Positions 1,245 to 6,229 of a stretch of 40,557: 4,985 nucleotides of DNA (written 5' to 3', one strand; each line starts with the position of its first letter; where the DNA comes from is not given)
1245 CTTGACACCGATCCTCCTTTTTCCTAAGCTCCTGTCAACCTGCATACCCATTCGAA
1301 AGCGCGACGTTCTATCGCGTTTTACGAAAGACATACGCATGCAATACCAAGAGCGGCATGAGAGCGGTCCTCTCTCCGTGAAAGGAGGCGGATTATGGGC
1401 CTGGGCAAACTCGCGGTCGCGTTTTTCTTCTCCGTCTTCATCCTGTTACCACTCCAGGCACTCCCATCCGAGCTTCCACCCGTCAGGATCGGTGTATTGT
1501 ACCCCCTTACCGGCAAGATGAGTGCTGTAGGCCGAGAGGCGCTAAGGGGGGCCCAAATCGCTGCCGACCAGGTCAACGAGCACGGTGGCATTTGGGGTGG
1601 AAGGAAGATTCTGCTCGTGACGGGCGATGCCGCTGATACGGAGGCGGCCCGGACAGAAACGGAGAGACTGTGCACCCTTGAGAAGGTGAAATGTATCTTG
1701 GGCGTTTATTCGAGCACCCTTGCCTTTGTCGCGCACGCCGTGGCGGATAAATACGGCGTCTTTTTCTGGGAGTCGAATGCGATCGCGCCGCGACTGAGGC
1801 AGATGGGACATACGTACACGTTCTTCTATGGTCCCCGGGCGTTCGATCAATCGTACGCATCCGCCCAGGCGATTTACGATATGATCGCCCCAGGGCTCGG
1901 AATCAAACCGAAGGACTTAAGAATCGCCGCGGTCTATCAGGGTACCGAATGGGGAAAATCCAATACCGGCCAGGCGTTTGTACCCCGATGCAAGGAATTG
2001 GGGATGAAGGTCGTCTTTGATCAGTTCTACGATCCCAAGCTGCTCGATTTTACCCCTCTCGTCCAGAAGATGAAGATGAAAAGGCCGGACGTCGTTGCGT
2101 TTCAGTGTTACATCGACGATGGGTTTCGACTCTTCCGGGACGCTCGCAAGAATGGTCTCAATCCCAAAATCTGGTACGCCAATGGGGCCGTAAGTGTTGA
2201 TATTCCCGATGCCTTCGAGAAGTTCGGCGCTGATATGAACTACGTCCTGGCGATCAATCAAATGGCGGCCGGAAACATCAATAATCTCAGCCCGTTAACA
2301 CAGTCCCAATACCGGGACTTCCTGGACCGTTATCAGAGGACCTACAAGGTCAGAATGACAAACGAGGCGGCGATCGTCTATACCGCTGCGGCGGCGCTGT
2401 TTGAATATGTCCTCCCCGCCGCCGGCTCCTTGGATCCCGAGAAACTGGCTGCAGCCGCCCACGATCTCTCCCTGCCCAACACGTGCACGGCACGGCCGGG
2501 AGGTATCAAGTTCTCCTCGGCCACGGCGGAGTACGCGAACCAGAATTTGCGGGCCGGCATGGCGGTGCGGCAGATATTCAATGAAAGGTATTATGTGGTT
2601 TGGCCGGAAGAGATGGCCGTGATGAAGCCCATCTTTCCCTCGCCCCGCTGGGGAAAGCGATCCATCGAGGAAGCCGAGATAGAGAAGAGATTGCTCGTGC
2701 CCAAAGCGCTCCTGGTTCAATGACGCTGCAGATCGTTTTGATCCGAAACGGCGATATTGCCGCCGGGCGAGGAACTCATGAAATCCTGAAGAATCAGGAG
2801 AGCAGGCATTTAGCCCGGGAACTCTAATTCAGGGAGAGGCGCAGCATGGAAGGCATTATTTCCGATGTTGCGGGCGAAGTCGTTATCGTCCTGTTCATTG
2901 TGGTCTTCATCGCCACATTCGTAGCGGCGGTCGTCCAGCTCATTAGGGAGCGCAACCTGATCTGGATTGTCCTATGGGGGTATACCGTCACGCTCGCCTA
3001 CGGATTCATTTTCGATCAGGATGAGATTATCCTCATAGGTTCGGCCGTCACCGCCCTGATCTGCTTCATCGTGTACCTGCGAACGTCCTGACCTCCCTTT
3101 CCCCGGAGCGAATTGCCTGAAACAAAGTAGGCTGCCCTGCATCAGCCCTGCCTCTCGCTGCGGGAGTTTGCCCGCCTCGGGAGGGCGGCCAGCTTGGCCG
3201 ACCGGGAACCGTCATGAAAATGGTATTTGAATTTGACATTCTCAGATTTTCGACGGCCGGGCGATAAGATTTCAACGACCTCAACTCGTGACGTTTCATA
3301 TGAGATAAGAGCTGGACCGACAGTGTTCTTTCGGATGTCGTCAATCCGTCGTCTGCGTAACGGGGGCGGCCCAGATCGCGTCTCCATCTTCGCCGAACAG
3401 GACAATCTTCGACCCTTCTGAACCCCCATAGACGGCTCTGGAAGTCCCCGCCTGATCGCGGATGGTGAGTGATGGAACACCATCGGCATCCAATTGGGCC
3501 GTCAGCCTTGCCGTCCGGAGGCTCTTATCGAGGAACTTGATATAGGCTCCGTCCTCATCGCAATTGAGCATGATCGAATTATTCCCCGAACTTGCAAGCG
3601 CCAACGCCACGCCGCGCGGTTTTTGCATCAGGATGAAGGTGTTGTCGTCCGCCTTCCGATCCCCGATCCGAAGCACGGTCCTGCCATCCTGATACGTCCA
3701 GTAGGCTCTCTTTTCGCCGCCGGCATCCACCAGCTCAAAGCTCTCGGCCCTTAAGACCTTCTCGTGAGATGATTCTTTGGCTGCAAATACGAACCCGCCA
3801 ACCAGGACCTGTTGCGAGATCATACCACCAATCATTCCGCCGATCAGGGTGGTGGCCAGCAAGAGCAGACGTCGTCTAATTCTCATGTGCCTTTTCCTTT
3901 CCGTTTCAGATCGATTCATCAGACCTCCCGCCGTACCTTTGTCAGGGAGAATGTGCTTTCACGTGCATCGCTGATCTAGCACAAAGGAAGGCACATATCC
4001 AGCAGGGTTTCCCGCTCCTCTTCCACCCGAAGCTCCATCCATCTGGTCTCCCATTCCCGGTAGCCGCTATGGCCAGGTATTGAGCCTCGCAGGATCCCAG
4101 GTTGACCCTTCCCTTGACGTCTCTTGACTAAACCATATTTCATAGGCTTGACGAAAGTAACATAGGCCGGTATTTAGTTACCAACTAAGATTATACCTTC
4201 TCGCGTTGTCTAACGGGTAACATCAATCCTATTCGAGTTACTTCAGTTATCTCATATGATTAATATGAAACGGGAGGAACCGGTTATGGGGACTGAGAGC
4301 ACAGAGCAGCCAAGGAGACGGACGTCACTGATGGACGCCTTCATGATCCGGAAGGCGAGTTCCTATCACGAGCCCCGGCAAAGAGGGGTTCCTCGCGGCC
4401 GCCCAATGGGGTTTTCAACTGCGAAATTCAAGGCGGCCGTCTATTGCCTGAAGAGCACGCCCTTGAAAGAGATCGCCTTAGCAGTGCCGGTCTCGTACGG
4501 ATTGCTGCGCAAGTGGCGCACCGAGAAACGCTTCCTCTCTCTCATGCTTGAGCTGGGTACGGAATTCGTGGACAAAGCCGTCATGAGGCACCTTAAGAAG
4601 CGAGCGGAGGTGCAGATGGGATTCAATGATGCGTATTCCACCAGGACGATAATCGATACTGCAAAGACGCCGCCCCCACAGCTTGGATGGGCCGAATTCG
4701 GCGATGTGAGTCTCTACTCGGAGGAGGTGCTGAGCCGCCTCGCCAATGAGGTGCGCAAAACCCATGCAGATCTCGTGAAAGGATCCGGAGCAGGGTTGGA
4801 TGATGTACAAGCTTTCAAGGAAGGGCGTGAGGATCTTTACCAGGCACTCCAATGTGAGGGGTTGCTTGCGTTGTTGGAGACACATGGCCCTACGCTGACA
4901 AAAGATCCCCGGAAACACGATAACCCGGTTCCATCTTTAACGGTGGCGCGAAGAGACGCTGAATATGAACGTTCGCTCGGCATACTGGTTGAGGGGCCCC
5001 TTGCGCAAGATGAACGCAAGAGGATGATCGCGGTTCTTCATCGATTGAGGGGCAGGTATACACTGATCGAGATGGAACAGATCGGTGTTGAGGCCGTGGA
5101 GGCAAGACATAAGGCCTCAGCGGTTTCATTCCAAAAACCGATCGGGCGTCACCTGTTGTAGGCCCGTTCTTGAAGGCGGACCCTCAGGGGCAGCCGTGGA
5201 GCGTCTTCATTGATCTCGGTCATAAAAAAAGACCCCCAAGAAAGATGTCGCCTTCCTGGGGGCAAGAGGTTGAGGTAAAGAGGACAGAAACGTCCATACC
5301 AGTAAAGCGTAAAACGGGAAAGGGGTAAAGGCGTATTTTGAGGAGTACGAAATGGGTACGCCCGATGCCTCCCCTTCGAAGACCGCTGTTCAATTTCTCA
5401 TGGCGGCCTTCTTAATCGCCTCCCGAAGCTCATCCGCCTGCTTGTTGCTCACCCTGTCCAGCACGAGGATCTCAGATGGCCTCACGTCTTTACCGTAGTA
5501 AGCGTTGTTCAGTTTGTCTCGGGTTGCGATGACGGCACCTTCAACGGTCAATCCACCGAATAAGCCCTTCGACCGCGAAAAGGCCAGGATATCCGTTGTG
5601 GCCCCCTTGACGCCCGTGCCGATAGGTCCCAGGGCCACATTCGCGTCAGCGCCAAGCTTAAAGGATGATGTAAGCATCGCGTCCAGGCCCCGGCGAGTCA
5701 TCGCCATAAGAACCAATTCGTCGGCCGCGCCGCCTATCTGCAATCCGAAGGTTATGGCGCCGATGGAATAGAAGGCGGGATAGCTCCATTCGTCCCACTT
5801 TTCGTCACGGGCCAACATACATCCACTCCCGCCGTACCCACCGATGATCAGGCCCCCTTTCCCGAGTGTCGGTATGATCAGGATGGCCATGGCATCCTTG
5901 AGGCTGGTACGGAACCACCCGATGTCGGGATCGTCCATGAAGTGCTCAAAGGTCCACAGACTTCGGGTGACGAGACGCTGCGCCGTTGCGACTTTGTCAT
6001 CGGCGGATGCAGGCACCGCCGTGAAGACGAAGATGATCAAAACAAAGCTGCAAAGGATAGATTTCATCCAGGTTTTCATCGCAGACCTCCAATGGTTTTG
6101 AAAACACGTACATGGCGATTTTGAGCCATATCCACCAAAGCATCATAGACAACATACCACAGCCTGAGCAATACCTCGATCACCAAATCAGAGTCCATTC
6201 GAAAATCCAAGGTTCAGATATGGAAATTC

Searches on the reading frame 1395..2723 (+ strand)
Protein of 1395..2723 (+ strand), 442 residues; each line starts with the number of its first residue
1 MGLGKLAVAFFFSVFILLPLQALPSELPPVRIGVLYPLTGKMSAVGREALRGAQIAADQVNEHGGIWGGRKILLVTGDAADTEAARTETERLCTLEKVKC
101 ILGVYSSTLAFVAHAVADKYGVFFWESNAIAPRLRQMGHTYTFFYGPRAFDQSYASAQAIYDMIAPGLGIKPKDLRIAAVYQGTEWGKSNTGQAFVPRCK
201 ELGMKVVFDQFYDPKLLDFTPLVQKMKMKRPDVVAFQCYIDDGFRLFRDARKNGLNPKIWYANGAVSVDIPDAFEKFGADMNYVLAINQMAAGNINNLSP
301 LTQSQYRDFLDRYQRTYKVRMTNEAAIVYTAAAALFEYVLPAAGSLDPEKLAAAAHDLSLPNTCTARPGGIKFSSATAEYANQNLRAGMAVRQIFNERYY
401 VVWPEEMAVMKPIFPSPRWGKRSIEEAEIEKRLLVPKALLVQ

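Call 40: search_protein_families(library=pfam, proteins=[window:1395-2723:+], max_evalue=0.001)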
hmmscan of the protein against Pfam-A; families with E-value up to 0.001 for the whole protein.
window:1395-2723:+ (442 aa): 3 families
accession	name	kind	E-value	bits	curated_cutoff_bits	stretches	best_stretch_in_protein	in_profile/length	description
PF13458.12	Peripla_BP_6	-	6.5e-45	154.7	31.7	1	29-376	1-325/343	Periplasmic binding protein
PF13433.12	Peripla_BP_5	-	2.1e-17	63.7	27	1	30-108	1-79/363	Periplasmic binding protein domain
PF01094.35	ANF_receptor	-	1.4e-09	38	25.4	1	53-280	6-226/353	Receptor family ligand binding region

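Call 60: find_encoding_contigs(protein=window:1395-2723:+, flank=4000, max_places=6)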
Protein window:1395-2723:+ (442 aa): no gene with exactly this product is on record in the collection.

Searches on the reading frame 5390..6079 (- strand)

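Call 82: search_protein_families(library=pfam, proteins=[window:5390-6079:-], max_evalue=0.00001)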
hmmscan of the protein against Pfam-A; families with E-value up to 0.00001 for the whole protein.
window:5390-6079:- (229 aa): 1 family
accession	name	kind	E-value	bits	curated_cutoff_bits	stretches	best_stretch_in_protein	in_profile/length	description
PF04366.17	Ysc84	-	3.8e-31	107.9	25.1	1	108-225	2-127/127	Las17-binding protein actin regulator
